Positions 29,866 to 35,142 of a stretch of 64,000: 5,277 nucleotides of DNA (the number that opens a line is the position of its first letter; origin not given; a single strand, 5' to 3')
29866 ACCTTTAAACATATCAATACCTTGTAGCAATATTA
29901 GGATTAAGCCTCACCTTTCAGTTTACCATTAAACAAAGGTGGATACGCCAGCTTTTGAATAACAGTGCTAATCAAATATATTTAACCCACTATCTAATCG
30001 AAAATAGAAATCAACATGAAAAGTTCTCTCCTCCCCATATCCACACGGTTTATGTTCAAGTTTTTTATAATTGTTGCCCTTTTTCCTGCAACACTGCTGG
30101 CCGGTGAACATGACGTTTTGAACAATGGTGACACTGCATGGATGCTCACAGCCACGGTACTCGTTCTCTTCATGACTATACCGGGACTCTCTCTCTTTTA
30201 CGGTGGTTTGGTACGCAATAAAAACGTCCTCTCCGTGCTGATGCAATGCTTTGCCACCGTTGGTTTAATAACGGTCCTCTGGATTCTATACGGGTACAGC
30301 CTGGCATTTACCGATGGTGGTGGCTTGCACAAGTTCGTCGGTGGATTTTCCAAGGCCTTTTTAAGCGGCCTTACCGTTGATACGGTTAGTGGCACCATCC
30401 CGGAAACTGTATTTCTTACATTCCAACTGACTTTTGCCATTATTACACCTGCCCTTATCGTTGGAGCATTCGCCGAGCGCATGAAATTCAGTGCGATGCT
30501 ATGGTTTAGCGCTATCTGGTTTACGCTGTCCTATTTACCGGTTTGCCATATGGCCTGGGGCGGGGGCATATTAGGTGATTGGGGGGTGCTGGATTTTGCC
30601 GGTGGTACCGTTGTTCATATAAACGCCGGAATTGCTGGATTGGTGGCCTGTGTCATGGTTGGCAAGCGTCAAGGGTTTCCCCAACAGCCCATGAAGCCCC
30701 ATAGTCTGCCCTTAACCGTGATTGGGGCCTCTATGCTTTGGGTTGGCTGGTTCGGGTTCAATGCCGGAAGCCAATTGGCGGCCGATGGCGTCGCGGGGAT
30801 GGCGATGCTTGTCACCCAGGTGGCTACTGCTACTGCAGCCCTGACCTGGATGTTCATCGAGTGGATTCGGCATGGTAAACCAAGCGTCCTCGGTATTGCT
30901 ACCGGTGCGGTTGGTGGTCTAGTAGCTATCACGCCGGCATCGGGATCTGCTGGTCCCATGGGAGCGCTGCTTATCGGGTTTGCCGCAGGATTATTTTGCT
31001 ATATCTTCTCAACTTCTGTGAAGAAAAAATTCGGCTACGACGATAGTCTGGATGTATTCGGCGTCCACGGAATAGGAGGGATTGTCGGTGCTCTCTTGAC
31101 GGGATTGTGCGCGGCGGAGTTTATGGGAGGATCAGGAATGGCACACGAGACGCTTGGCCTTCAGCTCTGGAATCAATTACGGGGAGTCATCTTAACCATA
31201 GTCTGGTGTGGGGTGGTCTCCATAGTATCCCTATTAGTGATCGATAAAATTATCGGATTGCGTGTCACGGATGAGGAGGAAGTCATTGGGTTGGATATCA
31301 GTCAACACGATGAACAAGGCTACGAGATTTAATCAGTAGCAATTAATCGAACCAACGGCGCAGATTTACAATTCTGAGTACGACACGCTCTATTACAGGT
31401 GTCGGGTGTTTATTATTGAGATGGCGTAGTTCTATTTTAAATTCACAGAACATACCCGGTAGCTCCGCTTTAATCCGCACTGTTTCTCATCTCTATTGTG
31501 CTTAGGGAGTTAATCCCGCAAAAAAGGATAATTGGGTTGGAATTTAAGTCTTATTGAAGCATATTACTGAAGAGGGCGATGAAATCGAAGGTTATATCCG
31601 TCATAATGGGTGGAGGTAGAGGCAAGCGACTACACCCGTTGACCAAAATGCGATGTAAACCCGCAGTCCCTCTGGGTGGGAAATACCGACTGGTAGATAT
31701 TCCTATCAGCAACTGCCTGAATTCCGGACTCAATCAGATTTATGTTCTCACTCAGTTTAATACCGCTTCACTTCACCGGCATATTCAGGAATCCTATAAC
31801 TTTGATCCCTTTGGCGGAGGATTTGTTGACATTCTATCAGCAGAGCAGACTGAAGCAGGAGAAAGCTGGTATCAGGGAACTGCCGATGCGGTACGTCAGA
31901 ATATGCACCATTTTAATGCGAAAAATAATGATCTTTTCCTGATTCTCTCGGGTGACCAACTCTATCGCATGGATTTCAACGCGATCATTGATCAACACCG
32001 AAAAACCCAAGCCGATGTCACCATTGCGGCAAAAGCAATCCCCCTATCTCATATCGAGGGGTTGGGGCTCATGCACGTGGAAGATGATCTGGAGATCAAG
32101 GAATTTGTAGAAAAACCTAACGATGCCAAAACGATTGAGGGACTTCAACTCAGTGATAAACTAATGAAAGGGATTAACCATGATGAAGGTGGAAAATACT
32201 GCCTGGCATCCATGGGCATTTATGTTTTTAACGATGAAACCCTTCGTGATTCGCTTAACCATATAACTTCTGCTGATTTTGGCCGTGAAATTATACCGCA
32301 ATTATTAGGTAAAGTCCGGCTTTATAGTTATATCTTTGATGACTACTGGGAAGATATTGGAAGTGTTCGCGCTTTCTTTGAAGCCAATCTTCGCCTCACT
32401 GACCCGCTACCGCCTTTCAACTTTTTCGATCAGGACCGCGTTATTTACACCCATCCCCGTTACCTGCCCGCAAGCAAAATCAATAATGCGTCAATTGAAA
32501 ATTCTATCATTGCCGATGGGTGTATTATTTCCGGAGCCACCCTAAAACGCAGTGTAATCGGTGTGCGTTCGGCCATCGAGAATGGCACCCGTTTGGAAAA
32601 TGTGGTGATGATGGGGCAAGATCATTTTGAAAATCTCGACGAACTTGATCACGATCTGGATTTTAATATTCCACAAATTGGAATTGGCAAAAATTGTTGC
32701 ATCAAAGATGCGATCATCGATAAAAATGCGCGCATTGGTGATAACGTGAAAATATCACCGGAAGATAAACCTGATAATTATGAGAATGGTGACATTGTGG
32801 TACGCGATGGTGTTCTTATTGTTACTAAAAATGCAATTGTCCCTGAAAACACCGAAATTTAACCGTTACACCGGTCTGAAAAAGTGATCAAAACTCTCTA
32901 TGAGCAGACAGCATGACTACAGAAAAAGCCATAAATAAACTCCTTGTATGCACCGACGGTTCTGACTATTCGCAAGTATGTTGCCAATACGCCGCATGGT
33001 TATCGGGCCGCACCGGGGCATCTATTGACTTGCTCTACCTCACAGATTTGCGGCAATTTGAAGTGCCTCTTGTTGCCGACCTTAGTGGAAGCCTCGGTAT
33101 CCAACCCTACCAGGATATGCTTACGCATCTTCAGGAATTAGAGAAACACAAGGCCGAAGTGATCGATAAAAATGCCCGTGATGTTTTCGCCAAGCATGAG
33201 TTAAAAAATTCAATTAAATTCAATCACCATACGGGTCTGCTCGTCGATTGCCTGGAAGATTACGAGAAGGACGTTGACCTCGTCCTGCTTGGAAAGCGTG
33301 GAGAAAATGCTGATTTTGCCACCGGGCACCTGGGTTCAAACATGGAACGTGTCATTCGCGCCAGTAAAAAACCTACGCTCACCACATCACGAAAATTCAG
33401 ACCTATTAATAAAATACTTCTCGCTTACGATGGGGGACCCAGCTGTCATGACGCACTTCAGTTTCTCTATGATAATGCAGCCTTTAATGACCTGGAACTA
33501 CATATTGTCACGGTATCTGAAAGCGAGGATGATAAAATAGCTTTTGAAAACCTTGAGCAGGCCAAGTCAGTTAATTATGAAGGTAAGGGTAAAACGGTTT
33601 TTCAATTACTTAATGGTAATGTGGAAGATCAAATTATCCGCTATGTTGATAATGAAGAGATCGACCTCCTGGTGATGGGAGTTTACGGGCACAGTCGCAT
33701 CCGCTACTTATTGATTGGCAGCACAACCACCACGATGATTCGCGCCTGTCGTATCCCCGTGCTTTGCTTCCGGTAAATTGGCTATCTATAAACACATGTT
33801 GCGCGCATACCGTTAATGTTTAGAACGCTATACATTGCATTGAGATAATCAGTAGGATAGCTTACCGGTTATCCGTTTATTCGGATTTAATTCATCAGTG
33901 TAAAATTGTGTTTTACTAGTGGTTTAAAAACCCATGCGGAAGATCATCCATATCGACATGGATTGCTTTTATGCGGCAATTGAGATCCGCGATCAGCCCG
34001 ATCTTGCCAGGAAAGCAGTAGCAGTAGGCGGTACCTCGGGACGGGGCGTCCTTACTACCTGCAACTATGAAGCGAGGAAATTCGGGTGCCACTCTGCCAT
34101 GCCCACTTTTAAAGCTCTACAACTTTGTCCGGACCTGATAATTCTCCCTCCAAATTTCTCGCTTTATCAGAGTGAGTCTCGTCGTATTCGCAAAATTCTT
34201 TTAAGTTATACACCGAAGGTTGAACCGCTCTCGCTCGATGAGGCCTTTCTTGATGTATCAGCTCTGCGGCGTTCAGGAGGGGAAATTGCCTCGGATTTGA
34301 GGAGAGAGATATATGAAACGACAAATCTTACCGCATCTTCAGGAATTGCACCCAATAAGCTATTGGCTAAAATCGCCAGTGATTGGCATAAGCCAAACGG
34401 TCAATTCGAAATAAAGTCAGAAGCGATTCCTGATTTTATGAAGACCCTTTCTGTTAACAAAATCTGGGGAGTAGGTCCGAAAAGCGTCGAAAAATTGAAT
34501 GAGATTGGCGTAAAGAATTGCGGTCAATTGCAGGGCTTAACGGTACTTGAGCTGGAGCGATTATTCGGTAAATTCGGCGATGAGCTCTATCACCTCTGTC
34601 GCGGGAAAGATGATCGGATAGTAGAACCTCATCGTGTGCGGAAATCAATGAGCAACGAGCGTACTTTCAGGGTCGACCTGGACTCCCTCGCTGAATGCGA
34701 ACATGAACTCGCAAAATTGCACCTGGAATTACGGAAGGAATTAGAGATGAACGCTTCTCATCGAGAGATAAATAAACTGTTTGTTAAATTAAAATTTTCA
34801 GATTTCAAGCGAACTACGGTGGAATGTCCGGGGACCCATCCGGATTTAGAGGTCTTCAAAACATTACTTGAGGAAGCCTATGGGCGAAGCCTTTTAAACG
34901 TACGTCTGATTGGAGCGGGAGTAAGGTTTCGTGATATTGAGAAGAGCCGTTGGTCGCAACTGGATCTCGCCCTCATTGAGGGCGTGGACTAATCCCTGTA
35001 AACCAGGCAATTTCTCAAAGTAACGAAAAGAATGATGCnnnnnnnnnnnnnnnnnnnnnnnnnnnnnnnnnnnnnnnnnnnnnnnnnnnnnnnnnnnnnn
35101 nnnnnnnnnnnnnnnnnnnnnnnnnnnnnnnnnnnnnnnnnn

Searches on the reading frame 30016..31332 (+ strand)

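Call 40: search_protein_families(library=pfam, proteins=[window:30016-31332:+], max_evalue=0.000001)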
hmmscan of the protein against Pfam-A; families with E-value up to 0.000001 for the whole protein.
window:30016-31332:+ (438 aa): 1 family
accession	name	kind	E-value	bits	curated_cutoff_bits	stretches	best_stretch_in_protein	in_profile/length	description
PF00909.26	Ammonium_transp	-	2.3e-121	405.7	23.2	1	41-436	1-399/399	Ammonium Transporter Family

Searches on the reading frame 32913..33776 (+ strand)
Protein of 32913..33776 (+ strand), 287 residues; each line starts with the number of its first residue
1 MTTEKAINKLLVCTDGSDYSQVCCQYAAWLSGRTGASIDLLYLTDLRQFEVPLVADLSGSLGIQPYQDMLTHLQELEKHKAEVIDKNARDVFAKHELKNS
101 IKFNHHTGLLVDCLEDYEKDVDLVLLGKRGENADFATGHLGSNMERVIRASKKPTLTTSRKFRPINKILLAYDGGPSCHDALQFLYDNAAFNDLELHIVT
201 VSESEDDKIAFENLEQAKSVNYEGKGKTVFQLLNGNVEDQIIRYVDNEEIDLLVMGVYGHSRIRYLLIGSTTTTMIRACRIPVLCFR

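Call 40: search_protein_families(library=pfam, proteins=[window:32913-33776:+], max_evalue=0.000001)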
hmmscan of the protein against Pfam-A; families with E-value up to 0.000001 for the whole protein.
window:32913-33776:+ (287 aa): 1 family
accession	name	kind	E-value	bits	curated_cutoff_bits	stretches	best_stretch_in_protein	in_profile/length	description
PF00582.32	Usp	-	1.5e-36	126.5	24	2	166-287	3-141/141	Universal stress protein family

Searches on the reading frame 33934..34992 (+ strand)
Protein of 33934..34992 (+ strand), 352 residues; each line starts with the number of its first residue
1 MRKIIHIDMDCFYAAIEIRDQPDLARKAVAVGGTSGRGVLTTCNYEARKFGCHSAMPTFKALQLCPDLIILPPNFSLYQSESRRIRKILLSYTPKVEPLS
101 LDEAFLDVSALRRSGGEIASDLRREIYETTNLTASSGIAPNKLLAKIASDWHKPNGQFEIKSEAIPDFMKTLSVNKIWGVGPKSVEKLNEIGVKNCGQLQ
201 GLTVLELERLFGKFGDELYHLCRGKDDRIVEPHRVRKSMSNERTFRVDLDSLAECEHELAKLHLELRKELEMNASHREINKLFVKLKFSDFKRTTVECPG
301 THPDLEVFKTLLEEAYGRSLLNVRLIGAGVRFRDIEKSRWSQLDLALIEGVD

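Call 41: search_protein_families(library=pfam, proteins=[window:33934-34992:+], max_evalue=0.000001)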
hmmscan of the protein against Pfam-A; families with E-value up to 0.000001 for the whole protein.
window:33934-34992:+ (352 aa): 4 families
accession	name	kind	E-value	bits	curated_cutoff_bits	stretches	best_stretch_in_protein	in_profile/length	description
PF00817.25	IMS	-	9.2e-52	175.3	23.2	1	7-150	1-148/148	impB/mucB/samB family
PF11799.13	IMS_C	-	5.1e-12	46.6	20.7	1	236-345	1-109/109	impB/mucB/samB family C-terminal domain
PF21999.2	IMS_HHH_1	-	5.6e-12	46.4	27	1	179-226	5-53/53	DNA polymerase-iota, thumb domain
PF11798.14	IMS_HHH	-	1.7e-07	31.5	24.4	1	163-193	2-32/32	IMS family HHH motif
